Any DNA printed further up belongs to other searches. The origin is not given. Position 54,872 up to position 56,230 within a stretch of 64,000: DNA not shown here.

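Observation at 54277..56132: Four copies of a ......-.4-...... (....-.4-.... core) palindrome confined to the intergenic regions around a REC-Crp/Fnr regulator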

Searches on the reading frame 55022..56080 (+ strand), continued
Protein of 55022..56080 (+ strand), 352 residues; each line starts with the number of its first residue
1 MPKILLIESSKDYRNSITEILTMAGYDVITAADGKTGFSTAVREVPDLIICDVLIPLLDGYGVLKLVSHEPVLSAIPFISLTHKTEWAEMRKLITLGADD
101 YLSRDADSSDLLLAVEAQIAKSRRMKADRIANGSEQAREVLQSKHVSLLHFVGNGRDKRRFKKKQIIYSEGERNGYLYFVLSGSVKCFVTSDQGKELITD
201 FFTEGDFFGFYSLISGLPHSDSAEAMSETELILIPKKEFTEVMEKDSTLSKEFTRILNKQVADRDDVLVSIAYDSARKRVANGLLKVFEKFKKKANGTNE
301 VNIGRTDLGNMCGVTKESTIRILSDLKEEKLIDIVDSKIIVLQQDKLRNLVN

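Call 40: search_protein_families(library=pfam, proteins=[L003:2120-3391:+, L052:7279-8109:+, L017:3975-4373:-, L052:8118-8510:+, L021:1133-3580:-, L019:10932-12209:+, L014:7771-8481:-, L015:591-2000:+, L023:3598-4038:+, L049:10149-11315:-], max_evalue=0.001)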
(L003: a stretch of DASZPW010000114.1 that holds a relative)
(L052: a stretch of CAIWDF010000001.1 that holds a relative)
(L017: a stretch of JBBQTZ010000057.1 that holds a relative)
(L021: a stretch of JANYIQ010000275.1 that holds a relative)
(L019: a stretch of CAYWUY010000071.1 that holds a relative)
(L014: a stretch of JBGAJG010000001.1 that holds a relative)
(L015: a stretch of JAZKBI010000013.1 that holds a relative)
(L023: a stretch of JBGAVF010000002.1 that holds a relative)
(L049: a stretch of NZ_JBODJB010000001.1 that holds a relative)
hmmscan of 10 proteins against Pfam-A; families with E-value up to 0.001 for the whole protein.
L003:2120-3391:+ (423 aa): 7 families
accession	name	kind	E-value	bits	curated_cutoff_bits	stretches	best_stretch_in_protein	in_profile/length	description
PF02518.31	HATPase_c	-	1.8e-28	99.6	26.4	1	309-415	4-110/111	Histidine kinase-, DNA gyrase B-, and HSP90-like ATPase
PF00512.31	HisKA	-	2e-14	53.8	26.9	1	195-262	2-66/66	His Kinase A (phospho-acceptor) domain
PF13426.13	PAS_9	-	3.7e-12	46.9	27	1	36-140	2-102/103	PAS domain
PF13188.13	PAS_8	-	1.9e-08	34.3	21.8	1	26-76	2-49/65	PAS domain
PF00989.32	PAS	-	2.3e-08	34.5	22.6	1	27-138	3-112/113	PAS fold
PF24820.1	Diguanyl_cycl_sensor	-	6.2e-07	29.8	28.1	1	37-126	8-98/109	Diguanylate cyclase-like sensor domain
PF08448.16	PAS_4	-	6.2e-06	26.9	23.1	1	34-143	4-109/110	PAS fold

L052:7279-8109:+ (276 aa): 1 family
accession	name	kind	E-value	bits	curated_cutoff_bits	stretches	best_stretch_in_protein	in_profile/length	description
PF00582.32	Usp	-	2.6e-28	99.8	24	1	1-141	1-140/141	Universal stress protein family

L017:3975-4373:- (132 aa): 0 families

L052:8118-8510:+ (130 aa): 0 families

L021:1133-3580:- (815 aa): 5 families
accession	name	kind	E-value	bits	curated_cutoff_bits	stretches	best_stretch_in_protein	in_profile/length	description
PF00122.25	E1-E2_ATPase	-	5.7e-34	117.6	28.1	1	324-494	7-178/181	E1-E2 ATPase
PF00702.32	Hydrolase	-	7e-18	66.2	26.4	1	515-712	3-189/191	haloacid dehalogenase-like hydrolase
PF12156.14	ATPase-cat_bd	-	1.4e-12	48.6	27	1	23-98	2-85/86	Putative metal-binding domain of cation transport ATPase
PF00403.32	HMA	-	7.9e-06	26.6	24.8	1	107-167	2-62/62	Heavy-metal-associated domain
PF13419.12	HAD_2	-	0.00028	21.5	23.8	1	630-712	77-170/178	Haloacid dehalogenase-like hydrolase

L019:10932-12209:+ (426 aa): 1 family
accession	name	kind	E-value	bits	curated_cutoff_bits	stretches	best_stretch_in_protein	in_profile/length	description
PF00115.25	COX1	-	3.4e-120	402.3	34.8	1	25-425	1-411/436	Cytochrome C and Quinol oxidase polypeptide I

L014:7771-8481:- (236 aa): 2 families
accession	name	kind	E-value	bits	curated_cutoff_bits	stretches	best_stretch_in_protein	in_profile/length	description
PF13386.12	DsbD_2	-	2e-47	162.1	24.9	1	3-206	1-198/199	Cytochrome C biogenesis protein transmembrane region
PF02683.22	DsbD_TM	-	1.4e-07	31.5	27.1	1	4-210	8-216/219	Cytochrome C biogenesis protein transmembrane domain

L015:591-2000:+ (469 aa): 12 families
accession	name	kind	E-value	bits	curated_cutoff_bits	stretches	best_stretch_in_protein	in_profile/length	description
PF13746.11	Fer4_18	-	1.2e-38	132.2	27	1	221-323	1-114/114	4Fe-4S dicluster domain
PF11614.14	FixG_C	-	3.4e-18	66.4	25.6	1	354-467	3-119/119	IG-like fold at C-terminal of FixG, putative oxidoreductase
PF12838.12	Fer4_7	-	1.4e-09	38.7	27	1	225-284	7-52/52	4Fe-4S dicluster domain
PF12801.12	Fer4_5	-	1.6e-09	38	22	1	95-133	2-40/48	4Fe-4S binding domain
PF13187.11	Fer4_9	-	4e-09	36.8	27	1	225-283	7-50/52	4Fe-4S dicluster domain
PF13183.11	Fer4_8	-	7.7e-08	33.2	27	1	225-284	10-68/68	4Fe-4S dicluster domain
PF13484.11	Fer4_16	-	3e-07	31.6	30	1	224-282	6-65/66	4Fe-4S double cluster binding domain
PF13237.11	Fer4_10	-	5.1e-07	30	25.5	1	225-281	14-53/53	4Fe-4S dicluster domain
PF13534.11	Fer4_17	-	9.2e-06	26.6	22.2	1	225-285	7-61/61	4Fe-4S dicluster domain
PF12837.12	Fer4_6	-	5.1e-05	23.5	25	0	270-283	9-22/24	4Fe-4S binding domain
PF12800.12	Fer4_4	-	0.00014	22.3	24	0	269-283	3-17/17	4Fe-4S binding domain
PF00037.32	Fer4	-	0.00076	19.6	21.1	1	268-283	6-21/24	4Fe-4S binding domain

L023:3598-4038:+ (146 aa): 1 family
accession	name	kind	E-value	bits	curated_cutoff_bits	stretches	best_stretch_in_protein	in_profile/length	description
PF05751.16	FixH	-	2e-20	73.8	23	1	5-138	4-143/150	FixH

L049:10149-11315:- (388 aa): 3 families
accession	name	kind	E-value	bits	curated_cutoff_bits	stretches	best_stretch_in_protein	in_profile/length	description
PF14715.11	FixP_N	-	9e-18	64.2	24.9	1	189-233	3-47/48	N-terminal domain of cytochrome oxidase-cbb3, FixP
PF13442.11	Cytochrome_CBB3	-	1.5e-12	48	27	1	275-348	3-68/68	Cytochrome C oxidase, cbb3-type, subunit III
PF00034.26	Cytochrom_C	-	4.3e-09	38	21.3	1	276-351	2-89/90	Cytochrome c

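Call 44: search_solved_structures(query=window:55022-56077:+, max_evalue=1e-8, show_alignments=3)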
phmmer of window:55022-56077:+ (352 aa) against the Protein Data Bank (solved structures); distinct sequences matched with E-value up to 1e-8: 82 (the best 60 are shown).
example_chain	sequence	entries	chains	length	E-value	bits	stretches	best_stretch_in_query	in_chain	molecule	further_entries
9qly_A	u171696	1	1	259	3.2e-16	62.8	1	158-350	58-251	FNR type regulator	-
9qlt_A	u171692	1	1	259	3.6e-16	62.6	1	158-350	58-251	FNR type regulator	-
8qto_A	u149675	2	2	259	4.3e-16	62.4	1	158-350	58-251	FNR type regulator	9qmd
9qll_A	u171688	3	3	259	4.3e-16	62.4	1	158-350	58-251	FNR type regulator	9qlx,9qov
5cvr_A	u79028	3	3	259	4.4e-16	62.3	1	158-350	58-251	FNR type regulator | FNR regulator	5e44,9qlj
9qmc_A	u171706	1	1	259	4.4e-16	62.3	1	158-350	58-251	FNR type regulator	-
9g85_A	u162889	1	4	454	9.8e-16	61.2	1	16-114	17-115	Response regulator PleD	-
9g86_A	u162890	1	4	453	9.9e-16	61.2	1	16-114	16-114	Response regulator PleD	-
2wb4_A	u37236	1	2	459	1e-15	61.1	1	16-114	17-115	DIGUANYLATE CYCLASE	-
1w25_A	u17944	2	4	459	1e-15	61.1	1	16-114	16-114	STALKED-CELL DIFFERENTIATION CONTROLLING PROTEIN | RESPONSE REGULATOR PLED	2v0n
1mvo_A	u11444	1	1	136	9.9e-15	57.9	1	3-123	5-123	PhoP response regulator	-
8fk2_A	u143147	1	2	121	1.2e-14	57.7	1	1-121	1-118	Putative response regulator CovR VicR-like protein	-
7few_B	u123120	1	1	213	1.5e-14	57.3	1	158-341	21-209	cAMP-activated global transcriptional regulator Vfr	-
2oz6_A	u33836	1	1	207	2e-14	56.9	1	158-341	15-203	Virulence Factor Regulator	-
7ff8_A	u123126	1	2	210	2e-14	56.9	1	158-341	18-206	cAMP-activated global transcriptional regulator Vfr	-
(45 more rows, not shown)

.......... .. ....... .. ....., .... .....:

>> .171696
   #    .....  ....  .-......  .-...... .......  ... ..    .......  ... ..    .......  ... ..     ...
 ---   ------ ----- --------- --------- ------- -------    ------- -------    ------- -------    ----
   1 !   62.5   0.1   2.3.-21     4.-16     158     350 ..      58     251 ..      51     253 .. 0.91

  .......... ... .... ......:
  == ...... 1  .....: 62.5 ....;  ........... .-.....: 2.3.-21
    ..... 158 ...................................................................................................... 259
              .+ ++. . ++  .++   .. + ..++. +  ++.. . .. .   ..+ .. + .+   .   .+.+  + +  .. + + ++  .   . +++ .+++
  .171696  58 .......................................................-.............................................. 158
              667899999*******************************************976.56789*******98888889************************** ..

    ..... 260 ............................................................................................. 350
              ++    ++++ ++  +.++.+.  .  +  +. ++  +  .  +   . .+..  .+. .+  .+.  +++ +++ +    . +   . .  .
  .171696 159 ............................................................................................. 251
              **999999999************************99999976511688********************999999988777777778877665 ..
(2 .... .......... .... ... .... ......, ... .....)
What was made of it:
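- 55022..56080 (+): REC-cNMP_binding-HTH_Crp regulator (352 aa): an orphan with an atypical receiver domain. Best solved relative is A. fischeri FNR (call 44).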

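Call 47: find_encoding_contigs(protein=P0135, flank=6000, max_places=3)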
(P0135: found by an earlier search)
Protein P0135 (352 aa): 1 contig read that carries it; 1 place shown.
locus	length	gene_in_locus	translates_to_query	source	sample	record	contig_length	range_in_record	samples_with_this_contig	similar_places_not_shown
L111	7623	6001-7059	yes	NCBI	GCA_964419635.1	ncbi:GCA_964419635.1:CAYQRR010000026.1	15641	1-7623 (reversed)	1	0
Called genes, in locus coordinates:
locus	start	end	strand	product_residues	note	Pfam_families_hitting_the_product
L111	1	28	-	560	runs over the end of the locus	PF03417:AAT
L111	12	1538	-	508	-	PF00070:Pyr_redox (faint), PF00890:FAD_binding_2, PF01266:DAO (weak), PF01494:FAD_binding_3 (weak), PF01593:Amino_oxidase, PF03486:HI0933_like (faint), PF12831:FAD_oxidored (weak), PF13450:NAD_binding_8, +1 more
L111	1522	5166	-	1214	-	-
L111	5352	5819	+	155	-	PF14903:WG_beta_rep (weak)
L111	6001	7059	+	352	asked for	PF00072:Response_reg, PF00027:cNMP_binding, PF13545:HTH_Crp_2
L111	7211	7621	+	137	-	?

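Call 48: find_encoding_contigs(protein=P0022, flank=6000, max_places=3)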
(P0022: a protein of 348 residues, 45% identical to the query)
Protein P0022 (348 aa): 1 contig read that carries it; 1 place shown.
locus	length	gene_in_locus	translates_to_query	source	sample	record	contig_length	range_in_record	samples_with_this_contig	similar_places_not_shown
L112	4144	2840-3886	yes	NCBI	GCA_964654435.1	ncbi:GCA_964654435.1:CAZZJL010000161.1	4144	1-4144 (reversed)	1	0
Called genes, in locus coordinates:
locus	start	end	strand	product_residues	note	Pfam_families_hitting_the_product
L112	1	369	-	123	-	?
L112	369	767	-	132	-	PF17210:SdrD_B (weak)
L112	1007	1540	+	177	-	PF00886:Ribosomal_S16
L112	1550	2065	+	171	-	PF01782:RimM, PF24986:PRC_RimM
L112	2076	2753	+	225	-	PF01746:tRNA_m1G_MT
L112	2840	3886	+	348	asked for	PF00072:Response_reg, PF00027:cNMP_binding, PF13545:HTH_Crp_2, PF00325:Crp (faint)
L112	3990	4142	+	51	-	?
